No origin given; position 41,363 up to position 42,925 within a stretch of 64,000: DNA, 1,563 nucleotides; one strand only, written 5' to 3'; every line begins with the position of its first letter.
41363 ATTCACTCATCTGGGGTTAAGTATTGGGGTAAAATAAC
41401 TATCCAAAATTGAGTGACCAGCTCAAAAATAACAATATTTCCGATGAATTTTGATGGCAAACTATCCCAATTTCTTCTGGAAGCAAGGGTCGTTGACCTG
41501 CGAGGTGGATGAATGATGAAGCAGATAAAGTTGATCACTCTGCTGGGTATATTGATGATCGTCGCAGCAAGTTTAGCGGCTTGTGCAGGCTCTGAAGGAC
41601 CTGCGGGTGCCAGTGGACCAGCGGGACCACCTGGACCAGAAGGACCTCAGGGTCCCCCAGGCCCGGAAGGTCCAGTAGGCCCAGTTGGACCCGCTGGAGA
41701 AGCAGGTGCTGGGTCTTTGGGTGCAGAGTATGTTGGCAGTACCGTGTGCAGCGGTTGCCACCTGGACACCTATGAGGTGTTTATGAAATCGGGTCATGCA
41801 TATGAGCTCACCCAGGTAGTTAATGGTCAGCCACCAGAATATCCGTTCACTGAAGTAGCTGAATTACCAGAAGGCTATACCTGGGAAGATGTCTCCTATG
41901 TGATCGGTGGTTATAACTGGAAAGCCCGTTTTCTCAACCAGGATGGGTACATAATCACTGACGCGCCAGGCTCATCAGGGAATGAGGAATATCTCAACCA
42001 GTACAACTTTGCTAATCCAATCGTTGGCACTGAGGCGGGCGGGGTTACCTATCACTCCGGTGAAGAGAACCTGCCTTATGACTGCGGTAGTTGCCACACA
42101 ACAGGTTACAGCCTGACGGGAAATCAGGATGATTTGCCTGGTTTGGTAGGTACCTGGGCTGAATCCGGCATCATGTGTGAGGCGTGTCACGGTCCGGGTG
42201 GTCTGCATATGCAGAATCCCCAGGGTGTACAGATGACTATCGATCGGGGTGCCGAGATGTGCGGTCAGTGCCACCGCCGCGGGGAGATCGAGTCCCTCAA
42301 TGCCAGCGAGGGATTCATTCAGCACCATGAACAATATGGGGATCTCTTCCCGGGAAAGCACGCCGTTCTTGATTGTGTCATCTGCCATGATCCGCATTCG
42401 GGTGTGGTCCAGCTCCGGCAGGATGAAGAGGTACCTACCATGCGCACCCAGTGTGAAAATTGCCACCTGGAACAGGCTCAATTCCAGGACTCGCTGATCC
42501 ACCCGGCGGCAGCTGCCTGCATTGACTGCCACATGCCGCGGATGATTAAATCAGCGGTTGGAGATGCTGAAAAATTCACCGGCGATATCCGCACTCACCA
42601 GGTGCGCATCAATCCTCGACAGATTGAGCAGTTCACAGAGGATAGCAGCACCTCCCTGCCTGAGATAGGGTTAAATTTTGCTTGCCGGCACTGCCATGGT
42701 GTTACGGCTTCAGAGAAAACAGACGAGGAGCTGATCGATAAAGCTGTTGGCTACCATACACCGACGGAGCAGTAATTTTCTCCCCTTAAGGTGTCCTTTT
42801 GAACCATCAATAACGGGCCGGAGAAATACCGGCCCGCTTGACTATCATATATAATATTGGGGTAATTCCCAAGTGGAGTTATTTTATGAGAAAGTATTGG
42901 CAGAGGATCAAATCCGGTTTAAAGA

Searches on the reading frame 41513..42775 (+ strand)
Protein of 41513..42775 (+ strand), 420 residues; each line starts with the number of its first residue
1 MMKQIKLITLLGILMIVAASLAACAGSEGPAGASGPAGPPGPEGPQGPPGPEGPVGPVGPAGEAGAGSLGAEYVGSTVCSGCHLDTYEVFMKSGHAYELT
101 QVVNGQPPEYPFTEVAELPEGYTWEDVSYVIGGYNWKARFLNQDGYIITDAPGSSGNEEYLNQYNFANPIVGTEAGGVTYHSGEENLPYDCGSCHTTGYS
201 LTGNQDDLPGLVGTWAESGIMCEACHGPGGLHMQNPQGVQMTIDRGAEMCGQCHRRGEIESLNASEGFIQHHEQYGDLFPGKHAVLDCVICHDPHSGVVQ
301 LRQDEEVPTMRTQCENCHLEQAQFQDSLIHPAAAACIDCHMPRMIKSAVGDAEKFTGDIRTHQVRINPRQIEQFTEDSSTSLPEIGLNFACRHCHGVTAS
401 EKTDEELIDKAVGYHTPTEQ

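Call 4: search_protein_families(library=pfam, proteins=[window:41513-42775:+], max_evalue=0.1)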
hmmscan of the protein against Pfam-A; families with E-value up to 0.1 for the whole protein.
window:41513-42775:+ (420 aa): 6 families
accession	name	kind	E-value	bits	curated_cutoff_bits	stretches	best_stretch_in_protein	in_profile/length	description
PF14522.11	Cytochrome_C7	-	4.9e-10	39.5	24.8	3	285-340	13-66/67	Cytochrome c7 and related cytochrome c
PF09699.15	Paired_CXXCH_1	-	6.8e-09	35.7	20.6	2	221-256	8-38/41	Doubled CXXCH motif (Paired_CXXCH_1)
PF22113.1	Mtrc-MtrF_II-IV_dom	-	3.1e-08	33.8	30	1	312-408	7-101/176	Outer membrane cytochrome MtrC/MtrF-like, domains II/IV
PF14537.11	Cytochrom_c3_2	-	3.4e-06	27.9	25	1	216-297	3-69/79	Cytochrome c3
PF01391.23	Collagen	-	5e-06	26.6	27.2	1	26-66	7-47/60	Collagen triple helix repeat (20 copies)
PF13435.11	Cytochrome_C554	-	7.2e-05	24.1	20.8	1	189-227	49-84/84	Cytochrome c554 and c-prime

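Call 40: search_protein_families(library=ncbifam, proteins=[window:41513-42775:+], max_evalue=0.01)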
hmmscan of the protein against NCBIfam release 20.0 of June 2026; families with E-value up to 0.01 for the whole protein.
window:41513-42775:+ (420 aa): 12 families
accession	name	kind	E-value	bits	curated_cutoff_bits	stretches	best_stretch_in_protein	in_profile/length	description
NF041198.1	UshA_like_PCGU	equivalog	6.8e-13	48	275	1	189-256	443-510/519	UshA-like (seleno)protein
NF041028.1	decahem_GSU2203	exception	2.2e-09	36.9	325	1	217-327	172-264/317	GSU2203 family decaheme c-type cytochrome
TIGR01905.1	paired_CXXCH_1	subfamily_domain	9.1e-07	28.7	25.2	0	221-256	8-38/41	doubled CXXCH domain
TIGR03153.1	cytochr_NrfH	equivalog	1.8e-05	24.8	134.2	1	310-402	27-116/138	cytochrome c nitrite reductase small subunit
NF038329.2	gly_rich_SclB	equivalog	5.4e-05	22.3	325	1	26-65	141-180/442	LPXTG-anchored collagen-like adhesin Scl2/SclB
TIGR03508.1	decahem_SO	subfamily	0.00012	21.7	192.2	1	191-342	5-152/258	DmsE family decaheme c-type cytochrome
NF038330.1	adhesin_SclA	exception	0.00027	20.7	400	1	25-66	212-253/405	LPXTG-anchored collagen-like adhesin Scl1/SclA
TIGR04257.1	nanowire_3heme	domain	0.00048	20.2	40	0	220-256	24-60/75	c(7)-type cytochrome triheme domain-containing protein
NF051471.1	cytcCgr1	equivalog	0.0019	17.9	340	1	289-408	38-148/204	cytochrome c-type protein Cgr1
NF046116.1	adhesin_Lcl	equivalog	0.0024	16.5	500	1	26-66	99-139/431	collagen-like adhesin Lcl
NF045722.1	c3_cytochr_TmcA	equivalog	0.0031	17.4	114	1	282-342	54-112/125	acidic tetraheme cytochrome c3 TmcA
TIGR03146.1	cyt_nit_nrfB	equivalog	0.0084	16.4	166.6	1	247-348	11-99/145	cytochrome c nitrite reductase pentaheme subunit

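Call 49: find_homologous_proteins(query=window:41714-42772:+)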
Query window:41714-42772:+ (353 aa): 2885 proteins with E <= 0.001 among 4150 candidates; the best 120 are listed.
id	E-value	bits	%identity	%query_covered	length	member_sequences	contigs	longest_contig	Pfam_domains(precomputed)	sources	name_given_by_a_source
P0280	4.8e-248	840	100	100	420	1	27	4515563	PF01391.24,PF09699.16,PF14537.12,PF14522.12,PF22113.2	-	-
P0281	8.6e-206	701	82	100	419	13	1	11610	PF01391.24,PF09699.16,PF14537.12,PF14522.12,PF22113.2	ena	-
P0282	9.8e-204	694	81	99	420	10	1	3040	PF01391.24,PF09699.16,PF14537.12,PF13435.12,PF14522.12,PF22113.2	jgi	jgi:hypothetical protein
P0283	3.9e-203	692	81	100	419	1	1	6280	PF01391.24,PF09699.16,PF14537.12,PF13435.12,PF14522.12,PF22113.2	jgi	-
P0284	7.5e-203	691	84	95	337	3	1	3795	PF09699.16,PF14537.12,PF14522.12,PF22113.2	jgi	jgi:hypothetical protein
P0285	2.0e-202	690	81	99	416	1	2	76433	PF01391.24,PF09699.16,PF14537.12,PF13435.12,PF14522.12,PF22113.2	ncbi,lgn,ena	-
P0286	2.3e-200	683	80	100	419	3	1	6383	PF01391.24,PF09699.16,PF14537.12,PF14522.12,PF22113.2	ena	-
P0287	8.3e-200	681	79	100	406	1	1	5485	PF09699.16,PF14537.12,PF14522.12,PF22113.2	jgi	jgi:hypothetical protein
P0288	1.7e-199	680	78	100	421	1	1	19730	PF01391.24,PF09699.16,PF14537.12,PF14522.12,PF22113.2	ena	-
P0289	2.3e-199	680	78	100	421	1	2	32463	PF01391.24,PF09699.16,PF14537.12,PF14522.12,PF22113.2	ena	-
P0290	5.9e-199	678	79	100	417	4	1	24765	PF01391.24,PF09699.16,PF14537.12,PF14522.12,PF22113.2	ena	-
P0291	7.2e-199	678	78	98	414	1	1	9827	PF01391.24,PF09699.16,PF14537.12,PF13435.12,PF14522.12,PF22113.2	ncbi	-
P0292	3.8e-197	673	79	100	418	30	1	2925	PF01391.24,PF09699.16,PF14537.12,PF14522.12,PF22113.2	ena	-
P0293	5.3e-197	672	79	99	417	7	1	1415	PF01391.24,PF09699.16,PF14537.12,PF13435.12,PF14522.12,PF22113.2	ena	-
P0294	1.4e-196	671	80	100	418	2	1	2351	PF01391.24,PF09699.16,PF14537.12,PF13435.12,PF14522.12,PF22113.2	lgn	-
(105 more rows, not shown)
